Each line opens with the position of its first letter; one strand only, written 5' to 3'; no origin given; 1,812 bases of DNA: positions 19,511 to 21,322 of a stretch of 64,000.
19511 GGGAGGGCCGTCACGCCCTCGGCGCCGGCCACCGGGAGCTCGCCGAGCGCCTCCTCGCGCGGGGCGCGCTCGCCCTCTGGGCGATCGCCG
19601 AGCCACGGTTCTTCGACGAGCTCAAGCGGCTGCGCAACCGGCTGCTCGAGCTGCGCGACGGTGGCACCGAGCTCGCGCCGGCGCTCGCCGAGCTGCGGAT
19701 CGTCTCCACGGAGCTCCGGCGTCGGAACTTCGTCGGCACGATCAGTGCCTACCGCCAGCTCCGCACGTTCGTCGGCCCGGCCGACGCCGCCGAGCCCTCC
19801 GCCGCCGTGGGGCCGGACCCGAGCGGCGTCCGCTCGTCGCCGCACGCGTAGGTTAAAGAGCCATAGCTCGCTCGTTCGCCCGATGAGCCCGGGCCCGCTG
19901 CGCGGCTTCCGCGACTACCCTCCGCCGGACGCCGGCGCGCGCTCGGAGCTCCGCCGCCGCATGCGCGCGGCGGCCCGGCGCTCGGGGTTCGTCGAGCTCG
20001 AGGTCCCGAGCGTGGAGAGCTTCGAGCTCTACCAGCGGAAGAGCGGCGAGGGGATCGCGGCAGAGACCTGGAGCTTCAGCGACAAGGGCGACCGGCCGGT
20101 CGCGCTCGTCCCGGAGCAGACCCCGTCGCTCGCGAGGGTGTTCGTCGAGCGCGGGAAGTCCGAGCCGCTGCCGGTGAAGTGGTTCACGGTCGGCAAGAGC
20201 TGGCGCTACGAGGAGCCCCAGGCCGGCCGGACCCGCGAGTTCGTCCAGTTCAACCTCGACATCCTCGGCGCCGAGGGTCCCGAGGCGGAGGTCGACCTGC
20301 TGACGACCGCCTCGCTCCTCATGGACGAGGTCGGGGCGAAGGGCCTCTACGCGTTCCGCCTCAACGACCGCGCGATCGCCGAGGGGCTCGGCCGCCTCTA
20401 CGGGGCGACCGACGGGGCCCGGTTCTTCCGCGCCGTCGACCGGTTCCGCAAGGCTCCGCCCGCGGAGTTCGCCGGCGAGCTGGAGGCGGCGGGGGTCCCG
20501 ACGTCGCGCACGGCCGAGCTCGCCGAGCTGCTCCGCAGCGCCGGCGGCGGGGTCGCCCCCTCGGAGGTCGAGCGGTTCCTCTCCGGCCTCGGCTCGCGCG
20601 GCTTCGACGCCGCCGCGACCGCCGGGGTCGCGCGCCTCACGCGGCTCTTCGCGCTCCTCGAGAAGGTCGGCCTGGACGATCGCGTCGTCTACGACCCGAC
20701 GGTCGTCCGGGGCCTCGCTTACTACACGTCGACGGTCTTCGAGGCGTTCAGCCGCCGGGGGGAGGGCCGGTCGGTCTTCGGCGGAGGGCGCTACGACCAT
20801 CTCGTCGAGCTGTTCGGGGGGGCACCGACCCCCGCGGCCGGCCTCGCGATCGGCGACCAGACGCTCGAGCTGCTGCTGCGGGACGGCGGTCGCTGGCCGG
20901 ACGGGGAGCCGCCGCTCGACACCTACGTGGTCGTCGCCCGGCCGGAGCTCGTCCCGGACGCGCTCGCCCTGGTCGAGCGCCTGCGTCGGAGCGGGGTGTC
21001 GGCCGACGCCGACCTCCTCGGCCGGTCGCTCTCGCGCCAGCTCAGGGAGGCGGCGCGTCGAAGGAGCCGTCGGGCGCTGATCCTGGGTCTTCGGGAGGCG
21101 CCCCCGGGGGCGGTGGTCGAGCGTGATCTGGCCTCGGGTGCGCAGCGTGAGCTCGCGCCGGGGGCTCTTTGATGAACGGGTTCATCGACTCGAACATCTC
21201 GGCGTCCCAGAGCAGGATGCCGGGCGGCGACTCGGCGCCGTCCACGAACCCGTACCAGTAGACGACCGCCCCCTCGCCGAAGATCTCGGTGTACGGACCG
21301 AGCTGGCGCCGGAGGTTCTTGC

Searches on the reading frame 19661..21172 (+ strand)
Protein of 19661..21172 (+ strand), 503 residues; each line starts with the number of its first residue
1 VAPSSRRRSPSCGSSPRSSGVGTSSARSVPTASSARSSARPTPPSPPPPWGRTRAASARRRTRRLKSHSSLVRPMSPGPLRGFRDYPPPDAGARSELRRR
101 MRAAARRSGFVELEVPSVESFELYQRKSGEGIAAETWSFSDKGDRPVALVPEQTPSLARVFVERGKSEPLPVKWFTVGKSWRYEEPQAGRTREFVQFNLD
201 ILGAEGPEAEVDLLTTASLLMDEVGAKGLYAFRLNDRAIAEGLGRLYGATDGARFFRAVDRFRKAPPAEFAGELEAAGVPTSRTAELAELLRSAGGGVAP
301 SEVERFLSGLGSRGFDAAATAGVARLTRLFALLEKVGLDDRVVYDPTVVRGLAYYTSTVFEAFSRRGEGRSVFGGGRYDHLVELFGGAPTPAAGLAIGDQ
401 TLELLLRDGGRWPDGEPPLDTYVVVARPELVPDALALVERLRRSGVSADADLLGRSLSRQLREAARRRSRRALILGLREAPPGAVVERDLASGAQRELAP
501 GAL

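Call 90: search_protein_families(library=pfam, proteins=[window:19661-21172:+], max_evalue=0.001)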
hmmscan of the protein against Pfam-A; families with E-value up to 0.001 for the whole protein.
window:19661-21172:+ (503 aa): 3 families
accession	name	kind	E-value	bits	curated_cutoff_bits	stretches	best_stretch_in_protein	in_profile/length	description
PF13393.11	tRNA-synt_His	-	5e-41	141.4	25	1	82-397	1-303/308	Histidyl-tRNA synthetase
PF00587.30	tRNA-synt_2b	-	2.1e-07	31.6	29.3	1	139-364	3-122/179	tRNA synthetase class II core domain (G, H, P, S and T)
PF03129.25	HGTP_anticodon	-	3.3e-07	30.8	21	1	422-499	3-83/94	Anticodon binding domain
